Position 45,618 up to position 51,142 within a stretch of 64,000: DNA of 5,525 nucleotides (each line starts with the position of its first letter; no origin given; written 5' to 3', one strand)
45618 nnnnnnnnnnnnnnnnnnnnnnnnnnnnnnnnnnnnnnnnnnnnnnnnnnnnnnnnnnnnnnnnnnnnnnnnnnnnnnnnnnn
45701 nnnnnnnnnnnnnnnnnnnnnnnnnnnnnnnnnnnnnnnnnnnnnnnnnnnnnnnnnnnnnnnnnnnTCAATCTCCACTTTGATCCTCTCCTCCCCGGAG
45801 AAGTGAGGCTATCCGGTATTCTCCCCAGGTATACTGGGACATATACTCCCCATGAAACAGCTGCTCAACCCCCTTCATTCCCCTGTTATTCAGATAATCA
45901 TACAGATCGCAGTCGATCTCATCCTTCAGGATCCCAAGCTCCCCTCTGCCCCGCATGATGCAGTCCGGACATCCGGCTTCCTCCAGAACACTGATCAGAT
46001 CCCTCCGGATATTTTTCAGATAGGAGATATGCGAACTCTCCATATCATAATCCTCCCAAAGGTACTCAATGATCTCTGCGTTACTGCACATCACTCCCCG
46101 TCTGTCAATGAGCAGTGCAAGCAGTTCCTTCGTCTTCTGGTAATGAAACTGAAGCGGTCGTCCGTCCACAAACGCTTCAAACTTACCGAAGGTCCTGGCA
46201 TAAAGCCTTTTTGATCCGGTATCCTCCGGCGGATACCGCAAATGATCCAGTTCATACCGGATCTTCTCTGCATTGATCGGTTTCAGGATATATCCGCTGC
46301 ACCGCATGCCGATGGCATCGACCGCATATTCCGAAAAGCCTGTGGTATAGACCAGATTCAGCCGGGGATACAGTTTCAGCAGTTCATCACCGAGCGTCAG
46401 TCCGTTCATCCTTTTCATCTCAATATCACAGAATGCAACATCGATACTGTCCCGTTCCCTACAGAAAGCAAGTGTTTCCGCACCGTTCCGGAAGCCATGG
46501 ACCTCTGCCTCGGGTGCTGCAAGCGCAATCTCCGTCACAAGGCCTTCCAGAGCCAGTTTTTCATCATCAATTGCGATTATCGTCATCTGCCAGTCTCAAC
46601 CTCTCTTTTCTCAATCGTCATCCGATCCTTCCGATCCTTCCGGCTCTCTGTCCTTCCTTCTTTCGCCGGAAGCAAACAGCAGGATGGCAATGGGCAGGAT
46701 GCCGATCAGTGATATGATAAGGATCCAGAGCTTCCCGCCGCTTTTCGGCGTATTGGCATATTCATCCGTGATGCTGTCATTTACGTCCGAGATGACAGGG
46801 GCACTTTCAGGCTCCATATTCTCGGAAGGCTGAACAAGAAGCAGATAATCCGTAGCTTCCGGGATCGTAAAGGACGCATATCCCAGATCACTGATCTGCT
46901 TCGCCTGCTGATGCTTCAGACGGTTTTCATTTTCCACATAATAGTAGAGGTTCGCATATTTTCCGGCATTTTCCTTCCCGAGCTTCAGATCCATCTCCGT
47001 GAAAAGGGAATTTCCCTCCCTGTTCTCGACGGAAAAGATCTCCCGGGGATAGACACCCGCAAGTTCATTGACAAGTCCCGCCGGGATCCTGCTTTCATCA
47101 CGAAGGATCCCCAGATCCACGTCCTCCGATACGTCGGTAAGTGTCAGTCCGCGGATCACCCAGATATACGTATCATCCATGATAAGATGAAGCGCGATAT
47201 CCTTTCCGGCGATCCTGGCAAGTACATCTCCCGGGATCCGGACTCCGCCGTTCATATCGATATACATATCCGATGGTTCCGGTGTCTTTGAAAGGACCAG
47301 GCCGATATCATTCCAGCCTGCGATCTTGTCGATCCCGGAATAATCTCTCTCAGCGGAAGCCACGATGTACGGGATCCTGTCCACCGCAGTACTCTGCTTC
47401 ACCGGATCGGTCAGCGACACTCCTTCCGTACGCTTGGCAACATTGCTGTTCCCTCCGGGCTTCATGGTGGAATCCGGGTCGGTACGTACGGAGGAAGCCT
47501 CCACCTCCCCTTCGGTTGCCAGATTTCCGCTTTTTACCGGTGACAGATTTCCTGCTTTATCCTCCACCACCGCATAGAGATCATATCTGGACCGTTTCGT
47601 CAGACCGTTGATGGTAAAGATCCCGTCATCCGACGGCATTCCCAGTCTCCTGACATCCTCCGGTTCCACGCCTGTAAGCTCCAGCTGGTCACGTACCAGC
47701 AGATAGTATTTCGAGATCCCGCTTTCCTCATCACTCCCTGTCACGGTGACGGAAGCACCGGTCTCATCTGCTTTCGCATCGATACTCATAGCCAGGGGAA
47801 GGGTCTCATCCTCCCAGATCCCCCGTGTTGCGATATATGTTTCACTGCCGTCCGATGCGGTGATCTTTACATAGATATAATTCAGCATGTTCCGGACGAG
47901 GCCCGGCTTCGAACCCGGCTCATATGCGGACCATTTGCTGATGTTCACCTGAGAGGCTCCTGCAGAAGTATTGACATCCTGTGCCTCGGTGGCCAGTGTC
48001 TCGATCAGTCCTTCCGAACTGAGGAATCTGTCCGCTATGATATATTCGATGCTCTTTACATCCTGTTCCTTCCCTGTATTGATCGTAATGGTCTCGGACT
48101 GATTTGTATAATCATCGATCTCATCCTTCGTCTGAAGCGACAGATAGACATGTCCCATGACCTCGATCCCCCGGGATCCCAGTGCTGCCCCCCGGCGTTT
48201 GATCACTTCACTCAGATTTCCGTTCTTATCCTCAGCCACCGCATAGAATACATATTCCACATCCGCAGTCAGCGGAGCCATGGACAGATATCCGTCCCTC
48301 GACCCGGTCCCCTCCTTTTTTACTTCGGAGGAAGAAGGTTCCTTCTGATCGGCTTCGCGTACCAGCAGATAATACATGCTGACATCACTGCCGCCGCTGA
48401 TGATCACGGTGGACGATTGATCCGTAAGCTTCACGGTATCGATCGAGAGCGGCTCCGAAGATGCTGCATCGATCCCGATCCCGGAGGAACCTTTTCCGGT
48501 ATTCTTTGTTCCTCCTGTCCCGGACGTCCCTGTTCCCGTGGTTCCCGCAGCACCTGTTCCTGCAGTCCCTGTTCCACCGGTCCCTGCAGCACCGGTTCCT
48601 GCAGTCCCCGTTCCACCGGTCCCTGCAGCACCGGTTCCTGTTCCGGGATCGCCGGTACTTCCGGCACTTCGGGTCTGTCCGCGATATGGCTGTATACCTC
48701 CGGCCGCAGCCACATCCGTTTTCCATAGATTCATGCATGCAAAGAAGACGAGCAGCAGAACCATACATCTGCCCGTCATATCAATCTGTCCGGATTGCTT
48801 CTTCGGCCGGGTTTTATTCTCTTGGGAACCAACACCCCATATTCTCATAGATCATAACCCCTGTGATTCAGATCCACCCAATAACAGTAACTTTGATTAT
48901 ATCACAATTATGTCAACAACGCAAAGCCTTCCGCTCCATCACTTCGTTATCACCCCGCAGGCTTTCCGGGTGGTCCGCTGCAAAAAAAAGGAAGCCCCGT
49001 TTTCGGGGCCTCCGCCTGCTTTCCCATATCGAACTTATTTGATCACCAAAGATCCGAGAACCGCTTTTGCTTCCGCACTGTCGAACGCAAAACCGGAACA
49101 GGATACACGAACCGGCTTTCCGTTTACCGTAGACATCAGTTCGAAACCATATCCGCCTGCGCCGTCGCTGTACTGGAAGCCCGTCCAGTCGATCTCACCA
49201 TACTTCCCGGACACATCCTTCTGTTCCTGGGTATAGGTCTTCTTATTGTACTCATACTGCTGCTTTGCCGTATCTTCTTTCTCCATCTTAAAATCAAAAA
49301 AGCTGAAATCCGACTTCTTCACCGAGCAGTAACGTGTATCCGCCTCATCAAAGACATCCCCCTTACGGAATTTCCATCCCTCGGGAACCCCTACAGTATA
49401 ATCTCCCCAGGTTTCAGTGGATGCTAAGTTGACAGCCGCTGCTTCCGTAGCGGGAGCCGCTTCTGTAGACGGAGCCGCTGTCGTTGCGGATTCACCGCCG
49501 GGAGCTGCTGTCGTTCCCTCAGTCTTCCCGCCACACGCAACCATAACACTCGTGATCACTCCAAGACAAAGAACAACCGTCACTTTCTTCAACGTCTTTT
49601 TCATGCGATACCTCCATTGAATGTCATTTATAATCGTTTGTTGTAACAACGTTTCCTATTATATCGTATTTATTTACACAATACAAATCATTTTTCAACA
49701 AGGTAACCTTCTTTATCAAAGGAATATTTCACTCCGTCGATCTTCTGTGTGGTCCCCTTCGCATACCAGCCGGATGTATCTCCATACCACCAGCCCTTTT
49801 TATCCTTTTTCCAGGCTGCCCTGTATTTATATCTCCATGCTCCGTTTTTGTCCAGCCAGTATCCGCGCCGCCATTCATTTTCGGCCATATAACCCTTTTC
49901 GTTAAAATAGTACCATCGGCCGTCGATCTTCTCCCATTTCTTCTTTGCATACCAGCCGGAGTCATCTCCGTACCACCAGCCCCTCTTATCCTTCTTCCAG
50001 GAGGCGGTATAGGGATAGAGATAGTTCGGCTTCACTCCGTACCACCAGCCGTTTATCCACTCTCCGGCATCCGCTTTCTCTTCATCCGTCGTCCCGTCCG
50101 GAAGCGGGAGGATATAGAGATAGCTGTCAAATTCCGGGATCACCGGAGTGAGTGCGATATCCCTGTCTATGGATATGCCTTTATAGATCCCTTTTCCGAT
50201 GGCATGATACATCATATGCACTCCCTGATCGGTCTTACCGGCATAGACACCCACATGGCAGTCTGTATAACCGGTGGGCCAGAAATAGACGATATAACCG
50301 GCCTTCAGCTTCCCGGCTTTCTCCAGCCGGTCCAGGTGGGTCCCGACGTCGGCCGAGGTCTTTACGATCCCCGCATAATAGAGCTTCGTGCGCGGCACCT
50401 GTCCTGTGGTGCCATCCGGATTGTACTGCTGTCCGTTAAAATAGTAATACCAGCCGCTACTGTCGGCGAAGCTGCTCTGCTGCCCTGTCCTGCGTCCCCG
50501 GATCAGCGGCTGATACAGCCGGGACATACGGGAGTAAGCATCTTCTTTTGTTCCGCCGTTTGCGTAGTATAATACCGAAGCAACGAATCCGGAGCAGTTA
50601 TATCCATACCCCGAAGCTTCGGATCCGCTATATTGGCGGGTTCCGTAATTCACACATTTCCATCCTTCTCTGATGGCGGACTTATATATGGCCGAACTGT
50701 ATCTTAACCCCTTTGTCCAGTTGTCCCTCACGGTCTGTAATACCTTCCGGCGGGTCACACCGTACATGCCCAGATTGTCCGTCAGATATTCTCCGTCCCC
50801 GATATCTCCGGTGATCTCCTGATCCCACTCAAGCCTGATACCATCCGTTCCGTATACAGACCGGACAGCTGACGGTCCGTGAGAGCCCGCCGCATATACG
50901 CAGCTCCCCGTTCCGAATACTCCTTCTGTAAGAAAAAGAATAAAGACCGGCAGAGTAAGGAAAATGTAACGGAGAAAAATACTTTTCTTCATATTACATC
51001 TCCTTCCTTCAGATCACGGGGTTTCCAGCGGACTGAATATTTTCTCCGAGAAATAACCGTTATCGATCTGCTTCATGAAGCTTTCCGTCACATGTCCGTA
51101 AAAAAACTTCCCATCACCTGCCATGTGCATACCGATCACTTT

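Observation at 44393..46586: SARP-type operator on the CIS promoter with a matching two-component system immediately upstream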

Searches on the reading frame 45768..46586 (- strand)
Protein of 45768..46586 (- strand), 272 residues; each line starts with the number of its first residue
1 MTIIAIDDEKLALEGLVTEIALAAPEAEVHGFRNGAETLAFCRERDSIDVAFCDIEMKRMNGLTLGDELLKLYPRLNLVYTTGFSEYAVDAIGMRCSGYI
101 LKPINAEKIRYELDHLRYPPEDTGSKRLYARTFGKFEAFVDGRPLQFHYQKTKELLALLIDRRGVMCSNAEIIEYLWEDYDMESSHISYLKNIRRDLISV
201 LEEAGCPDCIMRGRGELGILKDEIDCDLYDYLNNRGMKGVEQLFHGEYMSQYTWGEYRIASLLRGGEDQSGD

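Call 5: search_protein_families(library=pfam, proteins=[window:45768-46586:-], max_evalue=0.01)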
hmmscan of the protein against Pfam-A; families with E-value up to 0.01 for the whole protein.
window:45768-46586:- (272 aa): 2 families
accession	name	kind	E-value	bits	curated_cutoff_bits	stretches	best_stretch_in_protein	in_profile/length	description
PF00072.30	Response_reg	-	1.9e-15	57.4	30.2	1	3-111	1-108/111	Response regulator receiver domain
PF00486.34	Trans_reg_C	-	0.0044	17.5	26.2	1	151-196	9-56/77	Transcriptional regulatory protein, C terminal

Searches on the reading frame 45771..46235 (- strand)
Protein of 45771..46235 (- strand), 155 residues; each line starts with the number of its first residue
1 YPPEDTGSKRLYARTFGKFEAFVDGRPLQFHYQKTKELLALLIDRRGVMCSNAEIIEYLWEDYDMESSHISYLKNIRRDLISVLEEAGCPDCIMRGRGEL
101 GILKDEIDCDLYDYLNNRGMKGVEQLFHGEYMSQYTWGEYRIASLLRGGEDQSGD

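Call 26: search_solved_structures(query=window:45771-46235:-, max_evalue=10, show_alignments=3)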
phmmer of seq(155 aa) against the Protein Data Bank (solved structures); distinct sequences matched with E-value up to 10: 9.
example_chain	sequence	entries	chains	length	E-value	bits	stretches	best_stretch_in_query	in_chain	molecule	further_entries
2fez_A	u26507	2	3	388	0.069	16.2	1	6-79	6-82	Probable regulatory protein embR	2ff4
8hvr_I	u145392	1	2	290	0.23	14.5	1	2-64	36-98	Regulatory protein AfsR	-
2bd0_A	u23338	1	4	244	0.23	14.5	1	67-124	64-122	sepiapterin reductase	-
4b09_A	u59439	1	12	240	0.53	13.3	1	17-84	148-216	TRANSCRIPTIONAL REGULATORY PROTEIN BAER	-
2m1x_A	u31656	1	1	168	0.76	12.8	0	79-112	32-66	TIR domain-containing adapter molecule 1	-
6ff6_A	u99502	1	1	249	0.86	12.7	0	32-76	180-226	BRIC1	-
8k60_I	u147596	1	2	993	1.5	11.9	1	2-64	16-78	Regulatory protein AfsR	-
8jke_I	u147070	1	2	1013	1.5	11.9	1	2-64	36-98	Regulatory protein AfsR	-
1ylf_A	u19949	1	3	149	1.6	11.7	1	62-128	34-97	RRF2 family protein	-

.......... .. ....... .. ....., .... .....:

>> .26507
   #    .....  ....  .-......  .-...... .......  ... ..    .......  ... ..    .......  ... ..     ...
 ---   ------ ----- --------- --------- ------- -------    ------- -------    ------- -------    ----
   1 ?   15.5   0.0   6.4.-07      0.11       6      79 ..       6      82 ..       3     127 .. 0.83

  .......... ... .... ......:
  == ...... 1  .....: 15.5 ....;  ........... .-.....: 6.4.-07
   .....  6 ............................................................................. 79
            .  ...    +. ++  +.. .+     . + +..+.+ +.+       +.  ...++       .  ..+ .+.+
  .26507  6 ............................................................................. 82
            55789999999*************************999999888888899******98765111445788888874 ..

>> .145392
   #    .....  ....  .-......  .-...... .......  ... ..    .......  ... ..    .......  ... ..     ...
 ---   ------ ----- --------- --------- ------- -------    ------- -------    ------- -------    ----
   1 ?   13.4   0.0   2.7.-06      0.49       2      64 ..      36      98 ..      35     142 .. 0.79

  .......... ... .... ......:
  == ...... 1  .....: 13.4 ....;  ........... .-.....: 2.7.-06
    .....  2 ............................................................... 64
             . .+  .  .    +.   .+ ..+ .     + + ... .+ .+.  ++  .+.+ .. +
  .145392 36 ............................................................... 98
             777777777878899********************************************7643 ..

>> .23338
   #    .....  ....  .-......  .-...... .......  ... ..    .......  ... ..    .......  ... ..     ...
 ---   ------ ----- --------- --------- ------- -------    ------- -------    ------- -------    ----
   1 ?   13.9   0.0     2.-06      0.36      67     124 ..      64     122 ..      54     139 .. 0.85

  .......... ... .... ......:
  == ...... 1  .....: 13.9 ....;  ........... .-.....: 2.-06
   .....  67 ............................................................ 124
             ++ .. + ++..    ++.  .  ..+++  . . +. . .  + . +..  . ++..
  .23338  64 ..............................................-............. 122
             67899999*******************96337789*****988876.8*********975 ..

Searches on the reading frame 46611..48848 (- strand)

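Call 5: search_protein_families(library=pfam, proteins=[window:46611-48848:-], max_evalue=0.01)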
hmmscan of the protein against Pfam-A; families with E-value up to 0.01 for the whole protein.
window:46611-48848:- (745 aa): 0 families

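Call 27: search_protein_families(library=ncbifam, proteins=[window:46611-48848:-], max_evalue=0.01)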
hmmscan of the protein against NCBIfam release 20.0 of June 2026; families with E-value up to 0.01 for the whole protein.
window:46611-48848:- (745 aa): 2 families
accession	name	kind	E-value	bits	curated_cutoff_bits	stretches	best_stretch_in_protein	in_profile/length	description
NF045522.1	MXAN_2561_fam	equivalog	1.3e-06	28.1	150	2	121-214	159-249/304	MXAN_2561 family MXYO-CTERM-anchored protein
NF047446.1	barrel_OmpL47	domain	0.0056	17.1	40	0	365-385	5-25/68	OmpL47-type beta-barrel domain-containing protein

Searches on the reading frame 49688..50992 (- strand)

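Call 53: search_protein_families(library=pfam, proteins=[window:49688-50992:-], max_evalue=0.01)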
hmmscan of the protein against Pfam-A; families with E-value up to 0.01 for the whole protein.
window:49688-50992:- (434 aa): 2 families
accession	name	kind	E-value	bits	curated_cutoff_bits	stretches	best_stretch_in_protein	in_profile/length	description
PF19127.6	Choline_bind_3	-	4.5e-05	23.7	27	1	352-372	3-23/47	Choline-binding repeat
PF01473.26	Choline_bind_1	-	0.00014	22.5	20.5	1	352-369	2-19/19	Putative cell wall binding repeat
